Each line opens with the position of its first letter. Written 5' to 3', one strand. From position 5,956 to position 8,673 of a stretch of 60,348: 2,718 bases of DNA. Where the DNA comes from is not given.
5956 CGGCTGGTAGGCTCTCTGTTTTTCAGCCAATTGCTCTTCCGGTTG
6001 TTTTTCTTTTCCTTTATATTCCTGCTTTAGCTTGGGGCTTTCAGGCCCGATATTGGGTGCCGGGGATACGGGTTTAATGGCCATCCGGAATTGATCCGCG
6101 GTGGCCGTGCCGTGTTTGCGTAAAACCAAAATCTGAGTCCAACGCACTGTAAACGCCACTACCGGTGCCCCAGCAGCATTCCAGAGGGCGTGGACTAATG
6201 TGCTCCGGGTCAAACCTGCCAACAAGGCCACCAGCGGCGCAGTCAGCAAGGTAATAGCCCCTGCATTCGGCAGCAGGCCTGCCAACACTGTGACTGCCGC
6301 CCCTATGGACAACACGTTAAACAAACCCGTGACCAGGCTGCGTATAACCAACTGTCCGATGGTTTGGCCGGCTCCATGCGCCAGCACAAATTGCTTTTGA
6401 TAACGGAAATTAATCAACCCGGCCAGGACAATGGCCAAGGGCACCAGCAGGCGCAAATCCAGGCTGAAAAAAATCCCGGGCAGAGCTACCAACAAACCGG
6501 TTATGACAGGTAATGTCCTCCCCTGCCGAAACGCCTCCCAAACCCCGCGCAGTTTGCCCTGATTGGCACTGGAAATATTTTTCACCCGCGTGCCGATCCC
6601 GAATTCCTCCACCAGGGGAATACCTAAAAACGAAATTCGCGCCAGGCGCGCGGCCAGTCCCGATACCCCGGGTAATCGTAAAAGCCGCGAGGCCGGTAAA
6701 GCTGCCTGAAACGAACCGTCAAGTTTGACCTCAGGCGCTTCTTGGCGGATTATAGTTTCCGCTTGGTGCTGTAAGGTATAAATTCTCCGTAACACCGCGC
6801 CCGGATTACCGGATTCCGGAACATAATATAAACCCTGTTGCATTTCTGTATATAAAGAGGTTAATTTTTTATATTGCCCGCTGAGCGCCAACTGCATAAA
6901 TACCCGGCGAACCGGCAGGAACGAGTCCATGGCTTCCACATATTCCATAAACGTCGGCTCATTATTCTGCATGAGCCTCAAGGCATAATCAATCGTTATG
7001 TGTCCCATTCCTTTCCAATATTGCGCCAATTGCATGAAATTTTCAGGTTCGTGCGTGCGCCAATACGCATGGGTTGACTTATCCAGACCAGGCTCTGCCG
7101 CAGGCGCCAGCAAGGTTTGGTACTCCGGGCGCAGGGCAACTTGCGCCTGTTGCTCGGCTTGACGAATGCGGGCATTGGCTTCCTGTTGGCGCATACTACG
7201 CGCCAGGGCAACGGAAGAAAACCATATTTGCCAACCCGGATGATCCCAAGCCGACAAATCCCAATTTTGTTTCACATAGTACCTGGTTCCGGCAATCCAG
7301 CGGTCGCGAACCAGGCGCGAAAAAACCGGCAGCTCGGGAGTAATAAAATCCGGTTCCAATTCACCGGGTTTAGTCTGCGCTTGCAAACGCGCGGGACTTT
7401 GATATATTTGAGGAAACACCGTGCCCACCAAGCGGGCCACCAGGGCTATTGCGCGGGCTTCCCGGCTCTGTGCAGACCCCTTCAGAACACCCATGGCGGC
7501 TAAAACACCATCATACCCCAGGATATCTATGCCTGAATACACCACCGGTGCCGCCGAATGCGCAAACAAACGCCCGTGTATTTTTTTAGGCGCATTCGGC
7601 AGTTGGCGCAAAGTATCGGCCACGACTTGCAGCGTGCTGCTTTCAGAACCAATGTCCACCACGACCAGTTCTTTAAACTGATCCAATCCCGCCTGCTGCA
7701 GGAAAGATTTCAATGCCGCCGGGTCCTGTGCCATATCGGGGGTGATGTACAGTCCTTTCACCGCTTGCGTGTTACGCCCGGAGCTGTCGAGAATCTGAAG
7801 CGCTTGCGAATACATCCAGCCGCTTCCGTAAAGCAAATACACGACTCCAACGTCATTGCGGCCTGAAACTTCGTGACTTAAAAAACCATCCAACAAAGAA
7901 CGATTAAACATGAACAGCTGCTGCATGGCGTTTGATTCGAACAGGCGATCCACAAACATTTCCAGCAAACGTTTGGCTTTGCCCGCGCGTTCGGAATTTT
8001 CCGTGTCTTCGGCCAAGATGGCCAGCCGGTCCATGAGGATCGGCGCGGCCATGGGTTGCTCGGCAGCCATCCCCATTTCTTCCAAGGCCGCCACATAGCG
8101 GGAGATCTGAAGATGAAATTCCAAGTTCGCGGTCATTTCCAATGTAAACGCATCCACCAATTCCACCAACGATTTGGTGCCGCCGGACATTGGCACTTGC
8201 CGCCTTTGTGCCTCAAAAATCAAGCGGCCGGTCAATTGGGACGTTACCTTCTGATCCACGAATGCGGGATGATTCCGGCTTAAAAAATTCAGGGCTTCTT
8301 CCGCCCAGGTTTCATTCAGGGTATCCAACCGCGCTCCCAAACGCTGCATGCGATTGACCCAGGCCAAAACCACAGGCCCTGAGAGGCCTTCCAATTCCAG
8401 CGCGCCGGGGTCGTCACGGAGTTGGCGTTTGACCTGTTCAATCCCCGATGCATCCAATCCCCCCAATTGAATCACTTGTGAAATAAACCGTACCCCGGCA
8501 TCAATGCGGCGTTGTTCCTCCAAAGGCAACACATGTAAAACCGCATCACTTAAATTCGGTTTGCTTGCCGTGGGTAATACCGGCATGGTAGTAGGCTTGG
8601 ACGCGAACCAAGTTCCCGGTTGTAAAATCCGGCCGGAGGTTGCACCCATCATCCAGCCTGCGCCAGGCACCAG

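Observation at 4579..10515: Two giant ORFs are paralogues that share both ends and a membrane module but differ in cargo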

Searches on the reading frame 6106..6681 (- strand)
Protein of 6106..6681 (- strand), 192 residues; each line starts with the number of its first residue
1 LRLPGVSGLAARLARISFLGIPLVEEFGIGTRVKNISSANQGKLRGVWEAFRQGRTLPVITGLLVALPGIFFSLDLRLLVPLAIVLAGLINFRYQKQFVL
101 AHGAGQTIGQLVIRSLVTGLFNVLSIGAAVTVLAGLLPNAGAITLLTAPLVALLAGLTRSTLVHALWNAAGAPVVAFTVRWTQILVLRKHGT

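Call 33: search_protein_families(library=pfam, proteins=[window:6106-6681:-], max_evalue=10)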
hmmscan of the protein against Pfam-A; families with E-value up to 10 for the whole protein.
seq(192 aa): 0 families

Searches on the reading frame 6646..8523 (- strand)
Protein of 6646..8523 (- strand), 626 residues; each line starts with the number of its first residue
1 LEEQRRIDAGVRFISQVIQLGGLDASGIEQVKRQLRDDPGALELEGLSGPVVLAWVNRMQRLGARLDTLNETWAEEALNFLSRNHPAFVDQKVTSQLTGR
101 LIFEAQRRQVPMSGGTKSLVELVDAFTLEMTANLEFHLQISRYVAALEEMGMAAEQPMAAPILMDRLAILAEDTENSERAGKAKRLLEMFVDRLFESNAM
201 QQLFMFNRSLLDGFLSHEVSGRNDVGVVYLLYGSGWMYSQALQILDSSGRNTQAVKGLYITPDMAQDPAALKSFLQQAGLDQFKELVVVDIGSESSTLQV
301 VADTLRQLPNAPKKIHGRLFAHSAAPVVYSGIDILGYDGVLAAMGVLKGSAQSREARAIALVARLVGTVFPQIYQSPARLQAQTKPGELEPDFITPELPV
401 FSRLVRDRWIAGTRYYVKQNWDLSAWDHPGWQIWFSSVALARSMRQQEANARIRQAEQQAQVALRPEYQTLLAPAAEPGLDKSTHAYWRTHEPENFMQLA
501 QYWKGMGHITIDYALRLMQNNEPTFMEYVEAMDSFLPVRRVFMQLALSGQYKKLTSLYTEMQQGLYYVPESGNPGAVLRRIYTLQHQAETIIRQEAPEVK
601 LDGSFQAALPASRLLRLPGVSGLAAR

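Call 88: search_protein_representatives(protein=window:6646-8523:-)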
Query: 626 residues. Proteins with E-value up to 0.001 (for the whole library): 11; up to 1e-10: 10; up to 1e-30: 10. The best 11 are listed.
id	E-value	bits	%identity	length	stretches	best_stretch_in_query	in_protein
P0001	0.0e+00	1384.7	100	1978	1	1-626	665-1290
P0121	5.4e-71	256.4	35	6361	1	2-436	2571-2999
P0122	8.1e-61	222.8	33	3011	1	2-446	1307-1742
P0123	6.7e-60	219.8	31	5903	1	2-471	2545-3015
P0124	2.1e-59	218.1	32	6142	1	2-439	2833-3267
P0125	1.7e-56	208.5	33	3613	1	1-436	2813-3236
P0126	2.8e-56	207.8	34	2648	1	3-457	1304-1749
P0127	1.2e-55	205.8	32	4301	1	2-439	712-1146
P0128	1.7e-46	175.5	31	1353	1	68-493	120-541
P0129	3.3e-46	174.5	29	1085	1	3-438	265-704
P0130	1.4e-10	56.9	34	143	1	212-343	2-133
